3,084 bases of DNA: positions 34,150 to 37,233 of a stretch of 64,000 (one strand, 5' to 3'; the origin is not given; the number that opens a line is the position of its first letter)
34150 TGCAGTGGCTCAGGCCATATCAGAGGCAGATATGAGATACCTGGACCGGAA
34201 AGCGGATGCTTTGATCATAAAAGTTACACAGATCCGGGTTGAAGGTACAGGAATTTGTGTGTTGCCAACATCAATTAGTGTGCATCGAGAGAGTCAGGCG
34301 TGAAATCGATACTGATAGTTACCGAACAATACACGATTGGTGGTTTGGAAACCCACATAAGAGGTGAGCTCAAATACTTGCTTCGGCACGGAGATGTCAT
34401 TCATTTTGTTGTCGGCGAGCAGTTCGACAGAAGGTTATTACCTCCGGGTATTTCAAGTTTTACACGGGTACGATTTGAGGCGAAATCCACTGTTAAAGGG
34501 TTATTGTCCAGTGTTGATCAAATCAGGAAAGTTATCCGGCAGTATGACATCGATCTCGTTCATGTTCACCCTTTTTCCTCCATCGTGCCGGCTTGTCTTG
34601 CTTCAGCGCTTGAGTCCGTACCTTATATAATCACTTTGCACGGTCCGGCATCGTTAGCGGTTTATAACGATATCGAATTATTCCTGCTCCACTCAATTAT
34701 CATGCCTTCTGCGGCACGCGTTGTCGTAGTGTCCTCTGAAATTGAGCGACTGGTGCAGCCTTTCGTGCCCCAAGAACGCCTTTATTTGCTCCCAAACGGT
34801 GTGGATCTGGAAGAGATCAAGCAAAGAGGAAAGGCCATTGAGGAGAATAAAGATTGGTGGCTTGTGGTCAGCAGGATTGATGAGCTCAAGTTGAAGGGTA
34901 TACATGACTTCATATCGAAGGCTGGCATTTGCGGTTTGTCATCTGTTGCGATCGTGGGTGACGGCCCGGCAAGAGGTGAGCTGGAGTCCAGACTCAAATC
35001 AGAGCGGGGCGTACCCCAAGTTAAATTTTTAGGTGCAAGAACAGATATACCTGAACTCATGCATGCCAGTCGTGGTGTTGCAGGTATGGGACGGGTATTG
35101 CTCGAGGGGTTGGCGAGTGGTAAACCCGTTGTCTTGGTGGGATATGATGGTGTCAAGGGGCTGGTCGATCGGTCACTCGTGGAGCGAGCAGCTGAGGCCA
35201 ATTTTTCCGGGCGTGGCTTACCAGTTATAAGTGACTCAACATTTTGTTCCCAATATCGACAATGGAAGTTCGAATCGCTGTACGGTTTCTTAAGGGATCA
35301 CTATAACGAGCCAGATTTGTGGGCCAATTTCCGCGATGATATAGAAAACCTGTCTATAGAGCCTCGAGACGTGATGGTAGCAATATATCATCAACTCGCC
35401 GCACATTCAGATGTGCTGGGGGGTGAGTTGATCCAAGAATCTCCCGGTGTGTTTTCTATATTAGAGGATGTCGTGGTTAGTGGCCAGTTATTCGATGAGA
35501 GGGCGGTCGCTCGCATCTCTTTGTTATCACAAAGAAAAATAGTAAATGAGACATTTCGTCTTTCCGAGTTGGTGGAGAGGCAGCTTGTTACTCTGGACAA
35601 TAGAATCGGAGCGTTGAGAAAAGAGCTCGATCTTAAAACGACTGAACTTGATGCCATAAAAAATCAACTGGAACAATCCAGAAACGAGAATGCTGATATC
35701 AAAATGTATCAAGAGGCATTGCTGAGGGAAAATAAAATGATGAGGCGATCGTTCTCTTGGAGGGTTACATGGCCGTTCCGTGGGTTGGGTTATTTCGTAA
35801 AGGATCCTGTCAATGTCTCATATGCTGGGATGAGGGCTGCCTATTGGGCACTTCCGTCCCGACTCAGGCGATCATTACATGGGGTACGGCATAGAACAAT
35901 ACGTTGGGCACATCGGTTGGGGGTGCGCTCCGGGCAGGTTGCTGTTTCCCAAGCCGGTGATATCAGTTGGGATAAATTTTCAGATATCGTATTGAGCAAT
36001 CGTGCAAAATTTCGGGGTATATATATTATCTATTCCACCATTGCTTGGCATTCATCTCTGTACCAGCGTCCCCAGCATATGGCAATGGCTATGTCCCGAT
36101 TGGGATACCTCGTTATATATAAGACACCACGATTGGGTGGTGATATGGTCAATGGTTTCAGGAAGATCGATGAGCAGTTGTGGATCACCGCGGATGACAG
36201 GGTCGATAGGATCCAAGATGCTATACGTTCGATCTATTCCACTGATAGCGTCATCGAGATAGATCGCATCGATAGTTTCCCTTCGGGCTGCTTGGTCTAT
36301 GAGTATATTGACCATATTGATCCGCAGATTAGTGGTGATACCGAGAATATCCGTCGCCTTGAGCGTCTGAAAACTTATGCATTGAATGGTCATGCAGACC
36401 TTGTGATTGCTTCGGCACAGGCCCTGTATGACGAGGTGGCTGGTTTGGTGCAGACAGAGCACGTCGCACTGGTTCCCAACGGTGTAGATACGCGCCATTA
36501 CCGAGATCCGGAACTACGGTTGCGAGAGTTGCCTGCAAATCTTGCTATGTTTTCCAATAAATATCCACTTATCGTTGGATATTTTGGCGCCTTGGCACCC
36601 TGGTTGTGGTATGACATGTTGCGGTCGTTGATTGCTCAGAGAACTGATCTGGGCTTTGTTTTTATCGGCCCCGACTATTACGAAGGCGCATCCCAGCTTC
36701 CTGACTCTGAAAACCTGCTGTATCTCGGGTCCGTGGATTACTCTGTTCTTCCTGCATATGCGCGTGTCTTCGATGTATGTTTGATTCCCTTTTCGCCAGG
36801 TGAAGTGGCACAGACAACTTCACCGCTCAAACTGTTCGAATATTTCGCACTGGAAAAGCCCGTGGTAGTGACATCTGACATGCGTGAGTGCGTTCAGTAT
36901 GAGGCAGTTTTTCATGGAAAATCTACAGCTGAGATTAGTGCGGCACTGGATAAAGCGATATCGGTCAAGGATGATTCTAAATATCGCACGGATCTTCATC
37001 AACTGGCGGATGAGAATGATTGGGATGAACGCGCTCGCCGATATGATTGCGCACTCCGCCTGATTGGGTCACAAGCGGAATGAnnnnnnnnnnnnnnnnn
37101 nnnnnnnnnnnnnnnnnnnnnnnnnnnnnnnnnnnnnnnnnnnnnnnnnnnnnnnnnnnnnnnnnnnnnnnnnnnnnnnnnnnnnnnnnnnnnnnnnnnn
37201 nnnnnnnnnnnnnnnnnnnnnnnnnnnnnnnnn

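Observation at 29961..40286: ABC-transporter-dependent glycan assembly island between dxs-queD-folE2 and queF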

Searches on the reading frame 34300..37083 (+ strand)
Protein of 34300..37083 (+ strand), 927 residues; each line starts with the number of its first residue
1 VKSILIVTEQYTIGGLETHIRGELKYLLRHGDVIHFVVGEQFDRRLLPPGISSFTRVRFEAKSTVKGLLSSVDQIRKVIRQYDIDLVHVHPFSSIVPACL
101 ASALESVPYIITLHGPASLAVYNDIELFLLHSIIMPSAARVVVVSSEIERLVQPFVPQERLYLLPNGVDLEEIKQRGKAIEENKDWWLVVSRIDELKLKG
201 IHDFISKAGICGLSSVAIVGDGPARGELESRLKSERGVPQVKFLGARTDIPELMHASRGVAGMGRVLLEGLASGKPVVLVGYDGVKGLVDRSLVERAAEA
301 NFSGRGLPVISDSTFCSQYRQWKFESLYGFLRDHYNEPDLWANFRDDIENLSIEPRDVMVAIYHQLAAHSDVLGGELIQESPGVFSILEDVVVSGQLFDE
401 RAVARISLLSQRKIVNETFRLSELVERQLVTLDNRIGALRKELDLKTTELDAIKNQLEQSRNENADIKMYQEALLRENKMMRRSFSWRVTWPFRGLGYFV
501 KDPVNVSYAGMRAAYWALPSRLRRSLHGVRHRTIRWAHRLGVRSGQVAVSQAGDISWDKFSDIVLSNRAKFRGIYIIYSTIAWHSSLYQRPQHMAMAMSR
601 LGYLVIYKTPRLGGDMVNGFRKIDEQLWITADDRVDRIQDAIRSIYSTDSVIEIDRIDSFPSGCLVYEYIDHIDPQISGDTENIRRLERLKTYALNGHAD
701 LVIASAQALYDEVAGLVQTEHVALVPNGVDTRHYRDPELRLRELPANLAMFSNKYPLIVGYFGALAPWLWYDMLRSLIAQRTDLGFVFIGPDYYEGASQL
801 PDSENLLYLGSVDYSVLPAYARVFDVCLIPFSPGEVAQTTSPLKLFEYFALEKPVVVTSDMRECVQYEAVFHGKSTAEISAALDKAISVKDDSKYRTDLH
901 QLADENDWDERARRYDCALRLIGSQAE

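Call 5: search_protein_families(library=pfam, proteins=[window:34300-37083:+], max_evalue=0.01)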
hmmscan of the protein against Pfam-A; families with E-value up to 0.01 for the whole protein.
window:34300-37083:+ (927 aa): 5 families
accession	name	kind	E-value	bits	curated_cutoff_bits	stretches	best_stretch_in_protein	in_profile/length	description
PF13439.12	Glyco_transf_4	-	1.7e-25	90.4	28.5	1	13-172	1-170/170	Glycosyltransferase Family 4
PF13692.12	Glyco_trans_1_4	-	6.4e-17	62.6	27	2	188-289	5-115/142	Glycosyl transferases group 1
PF13579.12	Glyco_trans_4_4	-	2.2e-13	51.3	29.7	1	14-167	1-158/158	Glycosyl transferase 4-like domain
PF00534.26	Glycos_transf_1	-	3.8e-09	36.8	26.4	1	177-289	8-131/172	Glycosyl transferases group 1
PF13477.12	Glyco_trans_4_2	-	3e-06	27.9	23.4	1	55-122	48-115/139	Glycosyl transferase 4-like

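Call 6: search_protein_families(library=ncbifam, proteins=[window:34300-37083:+], max_evalue=0.01)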
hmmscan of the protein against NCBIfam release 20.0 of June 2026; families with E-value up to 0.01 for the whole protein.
window:34300-37083:+ (927 aa): 11 families
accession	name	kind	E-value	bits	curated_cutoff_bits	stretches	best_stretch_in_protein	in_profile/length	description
NF047676.1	TeichurnBiosyTuaH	equivalog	1.5e-22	80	550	1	666-910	122-375/384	teichuronic acid biosynthesis protein TuaH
TIGR03088.1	stp2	hypoth_equivalog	3.4e-11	42.8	409.05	1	40-291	43-313/374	TIGR03088 family PEP-CTERM/XrtA system glycosyltransferase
TIGR03999.1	thiol_BshA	equivalog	2.1e-10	40.1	273.7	1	68-290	69-312/375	N-acetyl-alpha-D-glucosaminyl L-malate synthase BshA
TIGR04063.1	stp3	hypoth_equivalog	7.7e-09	34.9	442.05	1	689-916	149-389/397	TIGR04063 family PEP-CTERM/XrtA system glycosyltransferase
NF047684.1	TeichurnBiosyTuaC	equivalog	1.3e-08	34.2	550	1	80-291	103-330/391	teichuronic acid biosynthesis protein TuaC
TIGR04047.1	MSMEG_0565_glyc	hypoth_equivalog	1e-07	31.4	259.85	0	806-914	259-366/373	MSMEG_0565 family glycosyltransferase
NF041876.1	EPS_EpsE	equivalog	1.8e-07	30.8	400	1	58-291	88-336/389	exopolysaccharide biosynthesis GT4 family glycosyltransferase EpsE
NF038229.1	Glyco4_Geo_Pelo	equivalog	6.1e-05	22.2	400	1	73-176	45-150/338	GPMC system family 4 glycosyltransferase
TIGR02149.1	glgA_Coryne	subfamily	0.00011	21.4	302.4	0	80-178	80-188/391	glycogen synthase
TIGR03087.1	stp1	hypoth_equivalog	0.0031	16.8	316.65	0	705-903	182-373/397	TIGR03087 family PEP-CTERM/XrtA system glycosyltransferase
NF053787.1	GlcN_PG_synth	equivalog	0.0061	15.4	480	0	694-755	139-198/361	N-acetylglucosaminyl phosphatidylglycerol synthase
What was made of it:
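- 34300..37083 (+): GT927, which contains these regions:
- An N-terminal GT4 GT-B domain, residues 1-350 (34300-35349). This is the inferred chain terminator.
- A long helix, residues 400-482 (35497-35745). This is the inferred coiled-coil ruler.
- A conserved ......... motif and helices, residues 484-544.
- A C-terminal TuaH-like GT-B domain, residues 570-927 (36007-37083). This is the inferred polymerase module. Domain hits: Pfam and NCBIfam (calls 5, 6).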

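Call 12: search_solved_structures(query=window:34300-37083:+, max_evalue=0.01)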
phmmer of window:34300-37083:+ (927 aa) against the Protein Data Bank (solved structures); distinct sequences matched with E-value up to 0.01: 4.
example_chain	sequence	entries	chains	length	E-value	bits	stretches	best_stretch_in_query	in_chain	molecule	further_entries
4xso_B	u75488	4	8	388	4.8e-08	34.8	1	238-291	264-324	Alr3699 protein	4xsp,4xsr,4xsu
8dqd_A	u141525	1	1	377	0.00016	23.2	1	68-316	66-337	N, N'-diacetylbacillosaminyl-diphospho-undecaprenol alpha-1,3-N-acetylgalactosaminyltransf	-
8dvw_A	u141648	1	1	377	0.00017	23.1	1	68-316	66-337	N, N'-diacetylbacillosaminyl-diphospho-undecaprenol alpha-1,3-N-acetylgalactosaminyltransf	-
8dvz_A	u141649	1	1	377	0.0013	20.2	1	68-285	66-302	N, N'-diacetylbacillosaminyl-diphospho-undecaprenol alpha-1,3-N-acetylgalactosaminyltransf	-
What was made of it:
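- Tried and rejected: Only generic GT4 hits (call 12).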

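Call 13: find_homologous_proteins(query=window:34300-37083:+, max_evalue=1e-10)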
Query window:34300-37083:+ (927 aa): 158 proteins with E <= 1e-10 among 8000 candidates; the best 120 are listed.
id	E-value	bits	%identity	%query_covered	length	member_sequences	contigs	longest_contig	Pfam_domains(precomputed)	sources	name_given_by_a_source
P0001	0.0e+0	2093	100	100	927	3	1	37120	PF00534.27,PF13477.13,PF13579.13,PF13439.13,PF13692.13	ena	-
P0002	2.7e-280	951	48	100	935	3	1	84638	PF00534.27,PF13477.13,PF13579.13,PF13439.13,PF13692.13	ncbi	-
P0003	6.5e-270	916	48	99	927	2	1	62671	PF00534.27,PF13579.13,PF13439.13,PF13692.13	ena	-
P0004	5.1e-254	864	44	62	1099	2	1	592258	PF27241.1,PF00534.27,PF13477.13,PF13579.13,PF13439.13,PF27881.1,PF13692.13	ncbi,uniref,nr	ncbi:hypothetical protein CLI92_00550 [Vandammella animalimorsus]|uniref:Glycosyltransferase subfami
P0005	1.5e-248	846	44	98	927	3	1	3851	PF00534.27,PF13579.13,PF13439.13,PF13692.13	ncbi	-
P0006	1.3e-247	843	44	100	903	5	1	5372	PF00534.27,PF13477.13,PF13579.13,PF13439.13,PF13692.13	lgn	-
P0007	2.6e-245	835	45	99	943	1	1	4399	PF00534.27,PF13477.13,PF13579.13,PF13439.13,PF13692.13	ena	-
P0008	3.7e-241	821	42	99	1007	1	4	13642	PF00534.27,PF13579.13,PF13439.13,PF13692.13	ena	-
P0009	2.2e-237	809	42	99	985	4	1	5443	PF00534.27,PF13477.13,PF13579.13,PF13439.13,PF13692.13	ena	-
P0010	4.8e-234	798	44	99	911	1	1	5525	PF00534.27,PF13477.13,PF13579.13,PF13439.13,PF13692.13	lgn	-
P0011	7.6e-234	797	43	98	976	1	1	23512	PF00534.27,PF13477.13,PF13579.13,PF13439.13,PF13692.13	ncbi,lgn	-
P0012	2.6e-230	785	43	99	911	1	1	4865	PF00534.27,PF13477.13,PF13579.13,PF13439.13,PF13692.13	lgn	-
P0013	1.5e-229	783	41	99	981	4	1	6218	PF13477.13,PF13579.13,PF13439.13,PF13692.13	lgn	-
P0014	3.1e-227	775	42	98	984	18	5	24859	PF00534.27,PF13477.13,PF13579.13,PF13439.13,PF13692.13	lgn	-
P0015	3.0e-225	769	43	99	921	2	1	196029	PF00534.27,PF13579.13,PF13439.13,PF13692.13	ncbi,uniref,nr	ncbi:glycosyltransferase [Lampropedia puyangensis]|uniref:Glycosyltransferase n=1 Tax=Lampropedia pu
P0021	1.1e-193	664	40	99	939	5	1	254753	PF13579.13,PF13439.13,PF13692.13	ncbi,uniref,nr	ncbi:hypothetical protein MOLA_15930 [Moorella thermoacetica]|uniref:glycosyltransferase family 4 pr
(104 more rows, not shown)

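Call 14: find_encoding_contigs(protein=P0001, flank=10000, max_places=3)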
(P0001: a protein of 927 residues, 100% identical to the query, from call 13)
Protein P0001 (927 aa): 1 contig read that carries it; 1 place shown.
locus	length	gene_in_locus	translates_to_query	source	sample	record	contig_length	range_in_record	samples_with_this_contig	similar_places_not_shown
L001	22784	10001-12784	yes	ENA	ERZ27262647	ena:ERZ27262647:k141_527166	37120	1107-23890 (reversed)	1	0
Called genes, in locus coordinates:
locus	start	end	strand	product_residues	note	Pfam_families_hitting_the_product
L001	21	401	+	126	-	PF01196:Ribosomal_L17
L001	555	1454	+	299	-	PF00126:HTH_1, PF12849:PBP_like_2 (weak), PF03466:LysR_substrate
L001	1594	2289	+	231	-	PF01209:Ubie_methyltran, PF13489:Methyltransf_23, PF13649:Methyltransf_25, PF13847:Methyltransf_31, PF08241:Methyltransf_11, PF08242:Methyltransf_12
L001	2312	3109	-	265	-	PF02649:GCHY-1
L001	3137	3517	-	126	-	PF01242:PTPS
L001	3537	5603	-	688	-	PF13292:DXP_synthase_N, PF02779:Transket_pyr, PF02780:Transketolase_C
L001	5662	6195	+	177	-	-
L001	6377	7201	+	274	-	PF01061:ABC2_membrane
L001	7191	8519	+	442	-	PF00005:ABC_tran, PF13304:AAA_21 (faint), PF14524:Wzt_C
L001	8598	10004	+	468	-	PF00005:ABC_tran, PF14524:Wzt_C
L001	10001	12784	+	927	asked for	PF13439:Glyco_transf_4, PF13477:Glyco_trans_4_2 (weak), PF13579:Glyco_trans_4_4, PF00534:Glycos_transf_1 (weak), PF13692:Glyco_trans_1_4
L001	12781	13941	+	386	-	-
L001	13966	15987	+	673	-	PF00884:Sulfatase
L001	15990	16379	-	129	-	PF14489:QueF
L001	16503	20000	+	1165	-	PF02463:SMC_N, PF13175:AAA_15, PF13304:AAA_21 (faint), PF13476:AAA_23 (weak), PF24161:CCDC39 (weak), PF06470:SMC_hinge (weak)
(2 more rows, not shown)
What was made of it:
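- The window is a metagenomic contig (call 14).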

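Call 15: find_encoding_contigs(protein=P0002, flank=10000, max_places=3)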
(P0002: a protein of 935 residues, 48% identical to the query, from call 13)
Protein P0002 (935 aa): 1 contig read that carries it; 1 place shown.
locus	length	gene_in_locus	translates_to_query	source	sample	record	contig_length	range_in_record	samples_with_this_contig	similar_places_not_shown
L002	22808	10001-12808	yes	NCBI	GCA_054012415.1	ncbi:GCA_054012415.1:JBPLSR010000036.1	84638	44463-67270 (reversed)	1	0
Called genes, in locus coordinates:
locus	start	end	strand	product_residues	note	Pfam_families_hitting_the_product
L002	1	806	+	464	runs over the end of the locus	PF00083:Sugar_tr (faint), PF07690:MFS_1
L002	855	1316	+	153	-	PF00436:SSB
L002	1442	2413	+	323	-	PF00483:NTP_transferase, PF12804:NTP_transf_3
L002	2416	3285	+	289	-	PF01370:Epimerase, PF04321:RmlD_sub_bind, PF02719:Polysacc_synt_2 (weak), PF07993:NAD_binding_4 (weak), PF16363:GDP_Man_Dehyd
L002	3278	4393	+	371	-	PF01073:3Beta_HSD, PF01370:Epimerase, PF02719:Polysacc_synt_2, PF04321:RmlD_sub_bind, PF07993:NAD_binding_4, PF16363:GDP_Man_Dehyd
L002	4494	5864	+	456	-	PF03721:UDPG_MGDP_dh_N, PF00984:UDPG_MGDP_dh, PF03720:UDPG_MGDP_dh_C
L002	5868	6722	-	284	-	PF01370:Epimerase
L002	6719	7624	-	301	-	PF13641:Glyco_tranf_2_3, PF00535:Glycos_transf_2, PF13632:Glyco_trans_2_3 (weak)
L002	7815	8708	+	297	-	PF01061:ABC2_membrane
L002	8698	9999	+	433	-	PF00005:ABC_tran, PF14524:Wzt_C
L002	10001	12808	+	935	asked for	PF13439:Glyco_transf_4, PF13477:Glyco_trans_4_2 (weak), PF13579:Glyco_trans_4_4, PF00534:Glycos_transf_1 (weak), PF13692:Glyco_trans_1_4 (weak)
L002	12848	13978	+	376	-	-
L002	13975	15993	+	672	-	PF00884:Sulfatase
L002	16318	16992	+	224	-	PF00953:Glycos_transf_4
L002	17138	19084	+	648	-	PF13727:CoA_binding_3, PF01073:3Beta_HSD (weak), PF01370:Epimerase, PF02719:Polysacc_synt_2, PF04321:RmlD_sub_bind, PF16363:GDP_Man_Dehyd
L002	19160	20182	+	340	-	PF00106:adh_short, PF01073:3Beta_HSD, PF01370:Epimerase, PF02719:Polysacc_synt_2, PF04321:RmlD_sub_bind, PF08659:KR (weak), PF13460:NAD_binding_10, PF16363:GDP_Man_Dehyd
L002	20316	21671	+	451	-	PF00919:UPF0004, PF04055:Radical_SAM, PF01938:TRAM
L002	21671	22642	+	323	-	PF02562:PhoH, PF13245:AAA_19, PF13604:AAA_30 (weak)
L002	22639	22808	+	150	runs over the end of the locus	PF02130:YbeY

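Call 19: find_encoding_contigs(protein=P0003, flank=10000, max_places=2)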
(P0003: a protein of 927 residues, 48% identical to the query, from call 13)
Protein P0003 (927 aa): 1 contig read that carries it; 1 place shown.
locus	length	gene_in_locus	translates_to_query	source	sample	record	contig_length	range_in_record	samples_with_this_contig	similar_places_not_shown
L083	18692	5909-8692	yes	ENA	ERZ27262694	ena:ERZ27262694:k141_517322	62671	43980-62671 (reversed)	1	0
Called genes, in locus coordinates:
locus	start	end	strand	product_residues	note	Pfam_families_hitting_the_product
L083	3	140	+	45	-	?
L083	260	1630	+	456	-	PF03721:UDPG_MGDP_dh_N, PF00984:UDPG_MGDP_dh, PF03720:UDPG_MGDP_dh_C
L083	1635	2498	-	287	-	PF01370:Epimerase, PF04321:RmlD_sub_bind (weak)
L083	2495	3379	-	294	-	PF00535:Glycos_transf_2, PF13641:Glyco_tranf_2_3, PF13632:Glyco_trans_2_3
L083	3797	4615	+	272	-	PF01061:ABC2_membrane, PF12698:ABC2_membrane_3 (weak)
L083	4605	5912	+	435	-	PF00005:ABC_tran, PF14524:Wzt_C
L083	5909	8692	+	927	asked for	PF13439:Glyco_transf_4, PF13579:Glyco_trans_4_4, PF13692:Glyco_trans_1_4 (weak), PF00534:Glycos_transf_1 (faint), PF13692:Glyco_trans_1_4 (weak)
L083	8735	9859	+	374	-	PF13579:Glyco_trans_4_4 (weak)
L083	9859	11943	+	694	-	PF00884:Sulfatase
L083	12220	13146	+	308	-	PF00953:Glycos_transf_4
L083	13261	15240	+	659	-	PF13727:CoA_binding_3, PF01370:Epimerase, PF02719:Polysacc_synt_2, PF04321:RmlD_sub_bind (weak), PF01073:3Beta_HSD (weak), PF16363:GDP_Man_Dehyd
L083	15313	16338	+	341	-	PF00106:adh_short, PF01073:3Beta_HSD, PF01370:Epimerase, PF02719:Polysacc_synt_2, PF04321:RmlD_sub_bind, PF08659:KR, PF13460:NAD_binding_10, PF16363:GDP_Man_Dehyd, +1 more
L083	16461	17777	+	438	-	PF00919:UPF0004, PF04055:Radical_SAM, PF01938:TRAM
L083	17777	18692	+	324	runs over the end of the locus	PF02562:PhoH, PF13245:AAA_19, PF13604:AAA_30 (weak)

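Call 20: find_encoding_contigs(protein=P0004, flank=10000, max_places=2)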
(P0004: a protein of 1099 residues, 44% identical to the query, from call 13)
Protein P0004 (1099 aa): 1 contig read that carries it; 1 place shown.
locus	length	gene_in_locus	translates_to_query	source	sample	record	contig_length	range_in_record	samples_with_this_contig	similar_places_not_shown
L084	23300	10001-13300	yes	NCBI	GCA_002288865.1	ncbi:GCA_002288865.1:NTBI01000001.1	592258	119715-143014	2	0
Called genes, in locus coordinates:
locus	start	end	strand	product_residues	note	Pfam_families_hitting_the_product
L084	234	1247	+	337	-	PF04391:DUF533 (weak), PF05099:TerB (weak)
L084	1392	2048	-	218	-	PF01323:DSBA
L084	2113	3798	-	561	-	PF07992:Pyr_redox_2 (faint), PF13454:NAD_binding_9, PF13738:Pyr_redox_3 (weak), PF13434:Lys_Orn_oxgnase (weak)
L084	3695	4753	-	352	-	PF03401:TctC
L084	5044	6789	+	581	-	PF00920:ILVD_EDD_N, PF24877:ILV_EDD_C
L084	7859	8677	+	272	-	PF01061:ABC2_membrane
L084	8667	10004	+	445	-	PF00005:ABC_tran, PF14524:Wzt_C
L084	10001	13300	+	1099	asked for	PF13439:Glyco_transf_4, PF13477:Glyco_trans_4_2 (faint), PF13579:Glyco_trans_4_4, PF00534:Glycos_transf_1 (faint), PF27881:CRWN_N (faint), PF27241:CLIP1 (faint), PF13692:Glyco_trans_1_4 (weak)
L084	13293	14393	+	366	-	PF02350:Epimerase_2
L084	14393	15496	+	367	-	PF13692:Glyco_trans_1_4 (faint)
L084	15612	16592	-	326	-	PF08240:ADH_N, PF00107:ADH_zinc_N, PF13602:ADH_zinc_N_2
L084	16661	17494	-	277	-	PF00106:adh_short, PF13561:adh_short_C2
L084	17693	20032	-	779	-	PF09371:Tex_N, PF22706:Tex_central_region, PF14639:YqgF (weak), PF16921:Tex_YqgF, PF14635:HHH_7 (weak), PF12836:HHH_3, PF17674:HHH_9, PF00575:S1, +1 more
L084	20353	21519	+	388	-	-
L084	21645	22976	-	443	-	PF02878:PGM_PMM_I, PF02879:PGM_PMM_II, PF02880:PGM_PMM_III, PF00408:PGM_PMM_IV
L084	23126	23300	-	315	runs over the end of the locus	PF00809:Pterin_bind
